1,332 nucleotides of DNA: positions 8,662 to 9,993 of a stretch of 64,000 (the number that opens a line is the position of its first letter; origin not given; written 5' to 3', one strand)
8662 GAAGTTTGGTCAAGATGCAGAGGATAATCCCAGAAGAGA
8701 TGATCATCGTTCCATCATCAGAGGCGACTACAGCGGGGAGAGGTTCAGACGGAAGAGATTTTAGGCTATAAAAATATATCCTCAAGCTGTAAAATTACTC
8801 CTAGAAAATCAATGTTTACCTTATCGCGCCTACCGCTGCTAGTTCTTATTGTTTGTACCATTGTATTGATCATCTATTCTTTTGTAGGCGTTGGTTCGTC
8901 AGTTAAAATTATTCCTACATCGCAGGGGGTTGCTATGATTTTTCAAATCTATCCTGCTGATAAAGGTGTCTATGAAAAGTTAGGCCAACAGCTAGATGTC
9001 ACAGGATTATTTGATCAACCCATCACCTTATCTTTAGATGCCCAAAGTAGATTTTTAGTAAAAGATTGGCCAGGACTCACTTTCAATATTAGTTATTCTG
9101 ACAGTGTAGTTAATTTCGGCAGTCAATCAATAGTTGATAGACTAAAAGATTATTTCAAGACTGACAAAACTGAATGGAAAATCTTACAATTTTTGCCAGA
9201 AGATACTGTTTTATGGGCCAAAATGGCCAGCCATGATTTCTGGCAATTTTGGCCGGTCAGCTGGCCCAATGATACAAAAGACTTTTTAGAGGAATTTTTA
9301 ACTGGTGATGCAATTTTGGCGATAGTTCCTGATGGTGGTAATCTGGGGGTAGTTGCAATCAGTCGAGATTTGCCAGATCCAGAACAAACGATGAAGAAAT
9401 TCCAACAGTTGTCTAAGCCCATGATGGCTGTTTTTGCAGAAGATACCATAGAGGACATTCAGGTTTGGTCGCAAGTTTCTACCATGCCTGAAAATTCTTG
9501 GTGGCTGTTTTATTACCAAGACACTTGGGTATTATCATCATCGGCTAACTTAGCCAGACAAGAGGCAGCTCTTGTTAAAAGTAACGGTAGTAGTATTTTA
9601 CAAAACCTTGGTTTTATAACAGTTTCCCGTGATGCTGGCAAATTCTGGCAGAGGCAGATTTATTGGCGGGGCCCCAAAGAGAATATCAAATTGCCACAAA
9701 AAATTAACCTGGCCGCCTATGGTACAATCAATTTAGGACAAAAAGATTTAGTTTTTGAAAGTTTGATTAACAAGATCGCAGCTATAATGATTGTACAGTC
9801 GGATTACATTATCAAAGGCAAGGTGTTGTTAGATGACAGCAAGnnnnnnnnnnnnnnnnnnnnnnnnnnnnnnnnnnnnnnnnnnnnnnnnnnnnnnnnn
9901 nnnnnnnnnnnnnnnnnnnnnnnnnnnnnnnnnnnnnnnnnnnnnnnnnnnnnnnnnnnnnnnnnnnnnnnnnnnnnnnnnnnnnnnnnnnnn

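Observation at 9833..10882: Lon ATPase module without the Lon protease domain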

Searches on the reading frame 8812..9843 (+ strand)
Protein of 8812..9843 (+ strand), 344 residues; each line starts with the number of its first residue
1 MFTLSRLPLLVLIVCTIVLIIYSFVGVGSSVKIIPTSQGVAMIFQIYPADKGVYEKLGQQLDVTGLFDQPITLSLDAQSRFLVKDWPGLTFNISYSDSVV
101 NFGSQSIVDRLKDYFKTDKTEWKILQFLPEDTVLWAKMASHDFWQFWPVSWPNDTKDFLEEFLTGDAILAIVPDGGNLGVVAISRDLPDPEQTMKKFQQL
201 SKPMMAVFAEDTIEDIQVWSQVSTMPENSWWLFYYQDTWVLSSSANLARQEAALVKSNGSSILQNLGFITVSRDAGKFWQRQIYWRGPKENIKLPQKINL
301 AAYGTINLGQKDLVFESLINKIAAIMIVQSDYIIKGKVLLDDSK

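Call 3: search_protein_families(library=pfam, proteins=[window:8812-9843:+], max_evalue=0.01)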
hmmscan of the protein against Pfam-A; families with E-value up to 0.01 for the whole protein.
window:8812-9843:+ (344 aa): 0 families

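Call 45: search_protein_families(library=padloc, proteins=[window:8812-9843:+], max_evalue=0.01)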
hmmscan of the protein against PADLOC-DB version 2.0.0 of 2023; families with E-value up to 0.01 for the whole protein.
window:8812-9843:+ (344 aa): 0 families
